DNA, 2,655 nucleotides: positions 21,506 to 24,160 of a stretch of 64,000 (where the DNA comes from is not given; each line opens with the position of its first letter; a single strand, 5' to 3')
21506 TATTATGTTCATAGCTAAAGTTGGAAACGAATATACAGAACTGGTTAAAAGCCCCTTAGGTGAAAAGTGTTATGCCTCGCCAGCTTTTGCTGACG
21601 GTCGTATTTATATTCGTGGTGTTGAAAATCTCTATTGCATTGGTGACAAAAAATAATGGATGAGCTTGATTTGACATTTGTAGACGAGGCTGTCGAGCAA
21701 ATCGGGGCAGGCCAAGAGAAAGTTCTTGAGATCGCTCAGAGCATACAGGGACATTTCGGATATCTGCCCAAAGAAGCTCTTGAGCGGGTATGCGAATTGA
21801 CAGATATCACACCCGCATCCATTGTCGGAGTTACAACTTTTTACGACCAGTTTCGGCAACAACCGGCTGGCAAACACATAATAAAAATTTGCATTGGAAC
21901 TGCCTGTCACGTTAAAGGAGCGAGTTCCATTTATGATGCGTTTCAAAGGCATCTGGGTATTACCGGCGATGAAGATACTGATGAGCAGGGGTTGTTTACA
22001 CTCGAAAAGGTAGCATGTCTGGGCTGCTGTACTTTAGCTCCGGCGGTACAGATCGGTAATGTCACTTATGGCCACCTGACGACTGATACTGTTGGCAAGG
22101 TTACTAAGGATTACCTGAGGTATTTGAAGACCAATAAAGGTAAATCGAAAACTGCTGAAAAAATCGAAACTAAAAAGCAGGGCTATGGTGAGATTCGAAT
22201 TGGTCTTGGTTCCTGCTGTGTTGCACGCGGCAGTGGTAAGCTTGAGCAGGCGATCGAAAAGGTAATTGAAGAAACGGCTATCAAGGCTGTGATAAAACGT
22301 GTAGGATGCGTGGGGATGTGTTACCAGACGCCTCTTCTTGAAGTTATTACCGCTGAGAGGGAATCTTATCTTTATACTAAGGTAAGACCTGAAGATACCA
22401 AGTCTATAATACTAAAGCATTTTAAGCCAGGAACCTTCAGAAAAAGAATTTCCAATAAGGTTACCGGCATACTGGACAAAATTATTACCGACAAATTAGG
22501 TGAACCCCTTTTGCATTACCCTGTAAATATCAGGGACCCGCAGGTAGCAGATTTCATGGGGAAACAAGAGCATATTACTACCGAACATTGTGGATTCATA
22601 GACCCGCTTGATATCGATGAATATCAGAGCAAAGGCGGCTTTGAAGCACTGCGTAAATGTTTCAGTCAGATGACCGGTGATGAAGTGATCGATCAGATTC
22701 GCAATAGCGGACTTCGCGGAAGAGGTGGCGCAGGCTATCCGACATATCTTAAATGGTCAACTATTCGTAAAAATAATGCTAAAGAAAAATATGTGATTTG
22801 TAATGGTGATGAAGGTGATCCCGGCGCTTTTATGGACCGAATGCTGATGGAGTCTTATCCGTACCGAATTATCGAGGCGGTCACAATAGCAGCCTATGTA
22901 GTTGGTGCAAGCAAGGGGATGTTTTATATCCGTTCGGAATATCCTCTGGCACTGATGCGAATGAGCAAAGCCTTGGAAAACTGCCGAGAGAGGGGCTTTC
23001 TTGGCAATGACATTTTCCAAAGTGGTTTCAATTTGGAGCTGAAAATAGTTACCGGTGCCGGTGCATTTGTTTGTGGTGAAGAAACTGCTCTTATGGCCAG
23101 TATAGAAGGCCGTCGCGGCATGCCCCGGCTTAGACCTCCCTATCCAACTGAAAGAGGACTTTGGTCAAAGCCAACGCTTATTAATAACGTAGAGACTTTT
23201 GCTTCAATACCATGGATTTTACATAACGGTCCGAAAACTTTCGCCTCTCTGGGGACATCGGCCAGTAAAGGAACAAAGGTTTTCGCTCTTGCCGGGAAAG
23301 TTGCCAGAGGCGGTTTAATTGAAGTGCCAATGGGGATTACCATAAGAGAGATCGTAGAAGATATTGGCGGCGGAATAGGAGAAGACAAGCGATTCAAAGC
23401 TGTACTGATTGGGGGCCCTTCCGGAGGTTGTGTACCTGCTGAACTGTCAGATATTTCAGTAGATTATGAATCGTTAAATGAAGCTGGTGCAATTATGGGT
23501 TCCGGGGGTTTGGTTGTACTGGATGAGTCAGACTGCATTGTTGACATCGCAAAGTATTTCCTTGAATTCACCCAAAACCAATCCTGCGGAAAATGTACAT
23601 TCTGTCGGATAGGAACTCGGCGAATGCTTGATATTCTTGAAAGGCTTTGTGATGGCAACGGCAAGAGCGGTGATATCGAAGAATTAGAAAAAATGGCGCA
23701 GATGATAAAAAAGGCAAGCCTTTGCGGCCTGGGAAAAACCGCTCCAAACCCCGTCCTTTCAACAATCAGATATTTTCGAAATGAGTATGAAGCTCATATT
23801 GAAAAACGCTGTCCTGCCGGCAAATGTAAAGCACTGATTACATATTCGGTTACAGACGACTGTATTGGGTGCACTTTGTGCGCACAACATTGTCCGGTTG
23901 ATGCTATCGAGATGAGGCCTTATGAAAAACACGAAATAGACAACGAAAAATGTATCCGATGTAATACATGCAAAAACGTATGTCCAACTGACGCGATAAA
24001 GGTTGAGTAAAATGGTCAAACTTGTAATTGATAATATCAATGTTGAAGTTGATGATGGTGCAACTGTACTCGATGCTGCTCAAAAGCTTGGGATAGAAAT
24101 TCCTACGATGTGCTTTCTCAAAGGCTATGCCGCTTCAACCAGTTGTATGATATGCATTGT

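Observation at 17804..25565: NapG/NapH-like quinol-ferredoxin membrane module coupled to a NuoEF-fusion and a GltD-like flavoprotein, with no terminal reductase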

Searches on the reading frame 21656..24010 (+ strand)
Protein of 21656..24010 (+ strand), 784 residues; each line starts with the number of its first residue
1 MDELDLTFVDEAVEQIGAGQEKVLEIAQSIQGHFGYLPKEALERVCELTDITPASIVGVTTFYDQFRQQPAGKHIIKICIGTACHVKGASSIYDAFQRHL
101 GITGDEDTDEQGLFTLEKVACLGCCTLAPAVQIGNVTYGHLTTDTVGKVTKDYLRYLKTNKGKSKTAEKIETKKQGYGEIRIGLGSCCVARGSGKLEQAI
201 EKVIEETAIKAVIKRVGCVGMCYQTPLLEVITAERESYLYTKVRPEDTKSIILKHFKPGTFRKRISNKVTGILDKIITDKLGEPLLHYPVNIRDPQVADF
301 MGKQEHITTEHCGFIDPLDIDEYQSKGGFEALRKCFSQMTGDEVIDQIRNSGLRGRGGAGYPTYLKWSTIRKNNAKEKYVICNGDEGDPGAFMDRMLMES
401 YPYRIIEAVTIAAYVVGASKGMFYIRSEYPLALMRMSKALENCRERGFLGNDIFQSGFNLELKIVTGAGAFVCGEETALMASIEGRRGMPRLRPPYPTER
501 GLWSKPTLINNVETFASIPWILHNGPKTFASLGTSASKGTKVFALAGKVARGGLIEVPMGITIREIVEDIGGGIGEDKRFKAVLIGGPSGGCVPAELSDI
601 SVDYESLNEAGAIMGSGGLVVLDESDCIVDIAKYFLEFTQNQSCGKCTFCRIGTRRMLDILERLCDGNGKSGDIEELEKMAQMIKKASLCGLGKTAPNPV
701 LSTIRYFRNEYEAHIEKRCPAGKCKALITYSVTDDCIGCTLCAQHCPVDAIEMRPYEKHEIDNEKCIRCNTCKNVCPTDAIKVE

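Call 4: search_protein_families(library=pfam, proteins=[window:21656-24010:+], max_evalue=0.01)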
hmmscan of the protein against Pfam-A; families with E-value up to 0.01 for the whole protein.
window:21656-24010:+ (784 aa): 14 families
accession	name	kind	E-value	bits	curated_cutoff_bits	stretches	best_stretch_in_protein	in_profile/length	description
PF01257.25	2Fe-2S_thioredx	-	2.8e-47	160.6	24.8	2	10-153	2-144/145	Thioredoxin-like [2Fe-2S] ferredoxin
PF01512.22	Complex1_51K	-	6.6e-46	156.4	31.2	1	348-519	1-149/150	Nuo51 FMN-binding domain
PF10589.14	NADH_4Fe-4S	-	4.7e-34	116.6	23.5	1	630-714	1-85/85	NADH-ubiquinone oxidoreductase-F iron-sulfur binding region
PF14697.11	Fer4_21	-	8.6e-12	45.5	35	1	734-782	6-58/59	4Fe-4S dicluster domain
PF00037.32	Fer4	-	1.4e-11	44.2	21.1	2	760-782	2-24/24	4Fe-4S binding domain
PF12838.12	Fer4_7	-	9.8e-09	36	27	1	736-780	2-52/52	4Fe-4S dicluster domain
PF13187.11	Fer4_9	-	2.3e-06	28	27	1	735-781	1-52/52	4Fe-4S dicluster domain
PF13237.11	Fer4_10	-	5.2e-06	26.7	25.5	2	732-777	5-53/53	4Fe-4S dicluster domain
PF10531.15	SLBB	-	5.2e-05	23.4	27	1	543-591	2-53/55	SLBB domain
PF12797.12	Fer4_2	-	9.3e-05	22.6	24.5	1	759-778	3-22/22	4Fe-4S binding domain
PF12837.12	Fer4_6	-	0.00014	22.1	25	1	760-781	3-24/24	4Fe-4S binding domain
PF07845.16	DUF1636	-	0.00024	21.9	31.6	0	196-254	25-85/117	Protein of unknown function (DUF1636)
PF13484.11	Fer4_16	-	0.0004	21.5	30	1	736-767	2-30/66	4Fe-4S double cluster binding domain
PF22461.2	SLBB_2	-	0.0013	19.3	27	1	543-609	3-61/79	SLBB domain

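Call 5: search_protein_families(library=ncbifam, proteins=[window:21656-24010:+], max_evalue=0.01)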
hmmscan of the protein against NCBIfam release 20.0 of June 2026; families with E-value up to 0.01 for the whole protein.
window:21656-24010:+ (784 aa): 81 families (the best 25 are shown)
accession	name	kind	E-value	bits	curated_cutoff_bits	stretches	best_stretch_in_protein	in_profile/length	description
TIGR01959.1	nuoF_fam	equivalog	6.2e-145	482.7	558.65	1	317-715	11-410/410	NADH-quinone oxidoreductase subunit NuoF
NF010120.0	PRK13596.1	equivalog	1.6e-110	369.6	389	1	318-718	18-420/433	NADH-quinone oxidoreductase subunit NuoF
NF008436.0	PRK11278.1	equivalog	7.9e-110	367.8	749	1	316-720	23-431/448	NADH-quinone oxidoreductase subunit NuoF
NF005722.0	PRK07539.1-2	equivalog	6.4e-38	130.3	141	1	11-152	15-155/157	NADH-quinone oxidoreductase subunit NuoE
NF004638.0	PRK05988.1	equivalog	1.1e-32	113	198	1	9-150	14-154/159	formate dehydrogenase subunit gamma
TIGR01958.1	nuoE_fam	subfamily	3.9e-31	108.2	142.4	1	20-153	15-147/148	NADH-quinone oxidoreductase subunit NuoE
NF005747.0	PRK07571.1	equivalog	6.9e-29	100.7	224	1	7-151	23-166/173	bidirectional hydrogenase complex protein HoxE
NF005725.0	PRK07539.1-5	equivalog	3.6e-27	95.1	220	1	23-152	44-170/174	NADH-quinone oxidoreductase subunit NuoE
NF005721.0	PRK07539.1-1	equivalog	3.4e-23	82.3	308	1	29-144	54-168/292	NADH-quinone oxidoreductase subunit NuoE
NF005724.0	PRK07539.1-4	equivalog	9.2e-22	78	280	1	23-154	42-173/240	NADH-quinone oxidoreductase subunit NuoE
NF005723.0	PRK07539.1-3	equivalog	3.4e-19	69.2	226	1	23-147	26-150/158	NADH-quinone oxidoreductase subunit NuoE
NF009040.0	PRK12373.1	equivalog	6.8e-19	68.8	514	1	23-229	39-236/400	NADH-quinone oxidoreductase subunit E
TIGR01945.1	rnfC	subfamily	1.4e-17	63.4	245.95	1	332-442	112-220/435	RnfABCDGE type electron transport complex subunit C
NF003454.1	PRK05035.1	equivalog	3.6e-16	58.8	345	1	335-442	117-221/556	electron transport complex subunit RsxC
NF058577.1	FdxA_fam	equivalog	2.9e-14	53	65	1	729-780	2-52/52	4Fe-4S ferredoxin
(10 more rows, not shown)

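Call 18: search_solved_structures(query=window:21656-24010:+, max_evalue=1e-20)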
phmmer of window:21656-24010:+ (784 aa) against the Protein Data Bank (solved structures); distinct sequences matched with E-value up to 1e-20: 87 (the best 60 are shown).
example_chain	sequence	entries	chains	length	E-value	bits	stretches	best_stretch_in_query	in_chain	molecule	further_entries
9bov_B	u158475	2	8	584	7.8e-220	735.1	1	179-784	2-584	NADH dehydrogenase (Quinone)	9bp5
8oh5_B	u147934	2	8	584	2e-210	704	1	282-784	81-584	NAD-reducing hydrogenase subunit HoxF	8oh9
9n5u_B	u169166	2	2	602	4.5e-208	696.2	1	300-783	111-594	NfnB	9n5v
7t2r_B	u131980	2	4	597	1.5e-196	658.1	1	182-781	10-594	NiFe hydrogenase subunit B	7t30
7q4v_B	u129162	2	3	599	3.5e-191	640.3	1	180-781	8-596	Iron hydrogenase HydB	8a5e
8a6t_B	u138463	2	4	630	2.1e-189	634.5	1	209-781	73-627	Electron bifurcating hydrogenase subunit HydB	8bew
7q4w_B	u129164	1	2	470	2.2e-181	608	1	320-781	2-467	Iron hydrogenase HydB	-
9mqx_B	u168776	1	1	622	3.9e-171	574.1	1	180-781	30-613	NADH:ubiquinone oxidoreductase, NADH-binding (51 kD) subunit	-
7p5h_B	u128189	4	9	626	1.1e-169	569.3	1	210-782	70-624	Fe-hydrogenase, subunit beta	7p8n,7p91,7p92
6vw7_B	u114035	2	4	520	6.9e-112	378.1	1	298-711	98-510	NAD-dependent formate dehydrogenase beta subunit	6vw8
2fug_1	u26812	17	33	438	1.2e-108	367.5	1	310-720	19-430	NADH-quinone oxidoreductase chain 1 | NADH-QUINONE OXIDOREDUCTASE SUBUNIT 1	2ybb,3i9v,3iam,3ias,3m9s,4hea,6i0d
6tg9_B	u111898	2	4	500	1.6e-105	357.1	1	296-711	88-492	Formate dehydrogenase subunit beta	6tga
6hl2_B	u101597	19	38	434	1.7e-104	353.7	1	319-718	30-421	NADH-quinone oxidoreductase subunit F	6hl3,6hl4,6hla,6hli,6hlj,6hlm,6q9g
7q5y_C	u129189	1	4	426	1.9e-104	353.5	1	319-717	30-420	NADH-quinone oxidoreductase subunit F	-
9wxb_C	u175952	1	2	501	4.1e-104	352.4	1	283-711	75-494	Formate dehydrogenase beta subunit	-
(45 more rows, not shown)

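Call 30: search_solved_structures(query=window:21656-24010:+, max_evalue=1e-150, show_alignments=1)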
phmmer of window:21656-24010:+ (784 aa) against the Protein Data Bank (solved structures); distinct sequences matched with E-value up to 1e-150: 9.
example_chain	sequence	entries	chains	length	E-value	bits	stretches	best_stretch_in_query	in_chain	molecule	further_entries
9bov_B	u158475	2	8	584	7.8e-220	735.1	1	179-784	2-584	NADH dehydrogenase (Quinone)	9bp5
8oh5_B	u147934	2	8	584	2e-210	704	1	282-784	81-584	NAD-reducing hydrogenase subunit HoxF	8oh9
9n5u_B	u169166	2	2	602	4.5e-208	696.2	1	300-783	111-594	NfnB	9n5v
7t2r_B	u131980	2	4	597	1.5e-196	658.1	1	182-781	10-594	NiFe hydrogenase subunit B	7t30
7q4v_B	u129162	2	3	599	3.5e-191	640.3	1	180-781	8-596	Iron hydrogenase HydB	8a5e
8a6t_B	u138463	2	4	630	2.1e-189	634.5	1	209-781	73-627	Electron bifurcating hydrogenase subunit HydB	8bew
7q4w_B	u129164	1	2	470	2.2e-181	608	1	320-781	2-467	Iron hydrogenase HydB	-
9mqx_B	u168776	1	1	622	3.9e-171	574.1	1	180-781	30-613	NADH:ubiquinone oxidoreductase, NADH-binding (51 kD) subunit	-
7p5h_B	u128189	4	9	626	1.1e-169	569.3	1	210-782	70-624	Fe-hydrogenase, subunit beta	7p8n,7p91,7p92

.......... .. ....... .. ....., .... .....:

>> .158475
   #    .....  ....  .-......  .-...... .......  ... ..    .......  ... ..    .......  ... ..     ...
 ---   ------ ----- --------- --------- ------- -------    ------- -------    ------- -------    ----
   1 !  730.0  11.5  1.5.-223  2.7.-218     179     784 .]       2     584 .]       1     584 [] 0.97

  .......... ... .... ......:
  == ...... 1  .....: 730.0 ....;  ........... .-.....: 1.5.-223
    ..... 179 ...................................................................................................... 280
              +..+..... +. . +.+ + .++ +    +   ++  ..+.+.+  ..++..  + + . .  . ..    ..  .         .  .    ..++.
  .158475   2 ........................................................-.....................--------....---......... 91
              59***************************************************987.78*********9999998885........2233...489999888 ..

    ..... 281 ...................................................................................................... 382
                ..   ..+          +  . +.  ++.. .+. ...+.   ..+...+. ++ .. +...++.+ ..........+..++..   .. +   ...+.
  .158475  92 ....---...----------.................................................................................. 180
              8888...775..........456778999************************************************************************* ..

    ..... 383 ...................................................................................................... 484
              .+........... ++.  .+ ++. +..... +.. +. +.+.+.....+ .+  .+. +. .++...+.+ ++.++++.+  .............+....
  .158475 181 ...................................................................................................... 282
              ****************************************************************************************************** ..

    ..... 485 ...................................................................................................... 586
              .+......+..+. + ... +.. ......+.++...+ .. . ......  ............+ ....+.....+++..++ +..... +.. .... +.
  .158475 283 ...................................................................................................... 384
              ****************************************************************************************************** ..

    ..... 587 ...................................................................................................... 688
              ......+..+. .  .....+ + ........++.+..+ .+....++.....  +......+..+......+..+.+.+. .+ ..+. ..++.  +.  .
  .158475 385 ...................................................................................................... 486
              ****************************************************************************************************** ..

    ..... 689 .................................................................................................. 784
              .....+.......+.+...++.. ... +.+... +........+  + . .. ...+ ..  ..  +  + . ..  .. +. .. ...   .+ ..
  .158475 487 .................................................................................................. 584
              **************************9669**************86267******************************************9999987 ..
